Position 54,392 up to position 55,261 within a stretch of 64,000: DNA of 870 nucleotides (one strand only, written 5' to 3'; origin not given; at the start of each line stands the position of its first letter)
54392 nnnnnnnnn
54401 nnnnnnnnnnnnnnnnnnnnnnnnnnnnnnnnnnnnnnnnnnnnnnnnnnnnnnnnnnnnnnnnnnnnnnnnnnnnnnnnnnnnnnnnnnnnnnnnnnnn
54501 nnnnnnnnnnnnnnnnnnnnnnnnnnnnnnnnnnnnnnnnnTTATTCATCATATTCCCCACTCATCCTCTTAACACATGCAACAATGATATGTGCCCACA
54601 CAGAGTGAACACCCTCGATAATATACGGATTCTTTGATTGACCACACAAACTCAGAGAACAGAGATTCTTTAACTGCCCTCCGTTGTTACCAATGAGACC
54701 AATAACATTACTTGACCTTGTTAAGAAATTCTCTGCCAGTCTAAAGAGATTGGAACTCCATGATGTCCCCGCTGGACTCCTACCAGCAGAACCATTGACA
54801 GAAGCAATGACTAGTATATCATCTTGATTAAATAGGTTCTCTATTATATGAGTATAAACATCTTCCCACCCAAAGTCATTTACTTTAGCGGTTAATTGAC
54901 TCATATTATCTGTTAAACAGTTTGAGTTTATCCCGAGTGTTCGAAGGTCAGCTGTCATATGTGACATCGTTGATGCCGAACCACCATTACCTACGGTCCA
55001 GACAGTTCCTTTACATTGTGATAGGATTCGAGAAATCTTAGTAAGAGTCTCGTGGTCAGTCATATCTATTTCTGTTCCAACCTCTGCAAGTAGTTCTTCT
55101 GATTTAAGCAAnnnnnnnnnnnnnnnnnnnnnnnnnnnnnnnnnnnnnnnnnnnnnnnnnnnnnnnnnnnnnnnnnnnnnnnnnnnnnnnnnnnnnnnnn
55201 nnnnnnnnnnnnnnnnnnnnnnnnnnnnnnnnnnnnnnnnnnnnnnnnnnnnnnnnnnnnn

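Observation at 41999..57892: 16-kb glycan island lacking the promoter motif and encoding a complete sedoheptulose-7-P to NDP-heptose route with a DUSP-type phosphatase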

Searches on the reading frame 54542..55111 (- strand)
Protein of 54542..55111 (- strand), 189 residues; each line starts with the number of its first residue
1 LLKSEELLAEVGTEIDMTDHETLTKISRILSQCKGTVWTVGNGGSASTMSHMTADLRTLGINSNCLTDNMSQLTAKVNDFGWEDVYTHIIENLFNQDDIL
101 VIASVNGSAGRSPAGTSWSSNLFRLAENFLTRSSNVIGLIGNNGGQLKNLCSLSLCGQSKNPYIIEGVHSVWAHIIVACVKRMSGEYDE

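Call 5: search_protein_families(library=pfam, proteins=[window:54542-55111:-], max_evalue=0.01)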
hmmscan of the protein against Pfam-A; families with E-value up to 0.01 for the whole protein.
window:54542-55111:- (189 aa): 1 family
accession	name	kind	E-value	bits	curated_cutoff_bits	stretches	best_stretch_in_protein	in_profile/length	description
PF13580.11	SIS_2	-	0.00014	22.3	27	1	17-109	15-116/138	SIS domain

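Call 6: search_protein_families(library=ncbifam, proteins=[window:54542-55111:-], max_evalue=0.01)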
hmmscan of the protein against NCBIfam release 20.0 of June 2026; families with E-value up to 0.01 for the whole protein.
window:54542-55111:- (189 aa): 5 families
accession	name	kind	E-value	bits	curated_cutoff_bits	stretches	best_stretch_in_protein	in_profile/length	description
TIGR00441.1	gmhA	equivalog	1.8e-16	60.6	209.45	1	33-180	10-153/154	D-sedoheptulose 7-phosphate isomerase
NF010546.0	PRK13936.1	equivalog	1.2e-11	44.7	276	1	34-181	43-189/197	phosphoheptose isomerase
NF001628.0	PRK00414.1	equivalog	4.5e-09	36.2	265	1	33-180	43-186/192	D-sedoheptulose 7-phosphate isomerase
NF010547.0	PRK13938.1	equivalog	1.3e-08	34.8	320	1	36-180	47-187/196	D-sedoheptulose 7-phosphate isomerase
NF008138.0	PRK10886.1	equivalog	0.0003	20.6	352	1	36-150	43-153/196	DnaA initiator-associating protein DiaA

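Call 33: search_solved_structures(query=window:54542-55111:-, max_evalue=0.001, show_alignments=2)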
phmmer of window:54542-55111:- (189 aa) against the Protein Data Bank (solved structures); distinct sequences matched with E-value up to 0.001: 13.
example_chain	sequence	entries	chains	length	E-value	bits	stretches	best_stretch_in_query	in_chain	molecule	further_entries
5ltz_A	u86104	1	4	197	7.5e-13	51.7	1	34-181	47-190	Phosphoheptose isomerase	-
5lu7_A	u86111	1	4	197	9e-13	51.5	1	34-181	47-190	Phosphoheptose isomerase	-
2xbl_A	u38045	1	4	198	1.3e-12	51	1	34-181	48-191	PHOSPHOHEPTOSE ISOMERASE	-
2x3y_A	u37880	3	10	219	1.6e-12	50.7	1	34-181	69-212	PHOSPHOHEPTOSE ISOMERASE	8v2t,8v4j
5lu5_A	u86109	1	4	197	2e-12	50.4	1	34-181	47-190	Phosphoheptose isomerase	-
5lu6_A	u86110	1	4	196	1.4e-11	47.6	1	34-181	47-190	Phosphoheptose isomerase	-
1tk9_A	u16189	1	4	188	2.9e-10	43.3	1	23-177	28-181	Phosphoheptose isomerase 1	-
5i01_A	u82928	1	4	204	3.7e-06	29.9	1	27-148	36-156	Phosphoheptose isomerase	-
1x92_A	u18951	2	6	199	3.6e-05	26.7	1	22-150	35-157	PHOSPHOHEPTOSE ISOMERASE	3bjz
3trj_A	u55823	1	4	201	4.7e-05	26.4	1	34-152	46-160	Phosphoheptose isomerase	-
5by2_A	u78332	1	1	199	9.6e-05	25.3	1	36-152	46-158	Phosphoheptose isomerase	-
1x94_A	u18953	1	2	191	0.00016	24.6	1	32-181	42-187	putative Phosphoheptose isomerase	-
2i22_A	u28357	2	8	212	0.0005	23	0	33-155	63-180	Phosphoheptose isomerase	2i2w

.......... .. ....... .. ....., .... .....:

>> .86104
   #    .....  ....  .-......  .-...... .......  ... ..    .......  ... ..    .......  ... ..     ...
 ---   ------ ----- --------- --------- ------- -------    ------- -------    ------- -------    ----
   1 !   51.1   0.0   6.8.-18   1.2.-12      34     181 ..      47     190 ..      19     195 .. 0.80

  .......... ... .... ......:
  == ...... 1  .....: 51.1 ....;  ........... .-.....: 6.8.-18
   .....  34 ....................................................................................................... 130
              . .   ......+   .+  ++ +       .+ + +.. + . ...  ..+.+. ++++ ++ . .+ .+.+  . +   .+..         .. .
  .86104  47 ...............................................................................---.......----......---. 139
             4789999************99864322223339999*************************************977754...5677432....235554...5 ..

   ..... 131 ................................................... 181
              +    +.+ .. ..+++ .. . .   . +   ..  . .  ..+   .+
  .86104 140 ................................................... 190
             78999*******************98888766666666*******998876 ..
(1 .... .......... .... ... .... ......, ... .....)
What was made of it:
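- The GmhA-like protein hits only GmhA chains (call 33).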
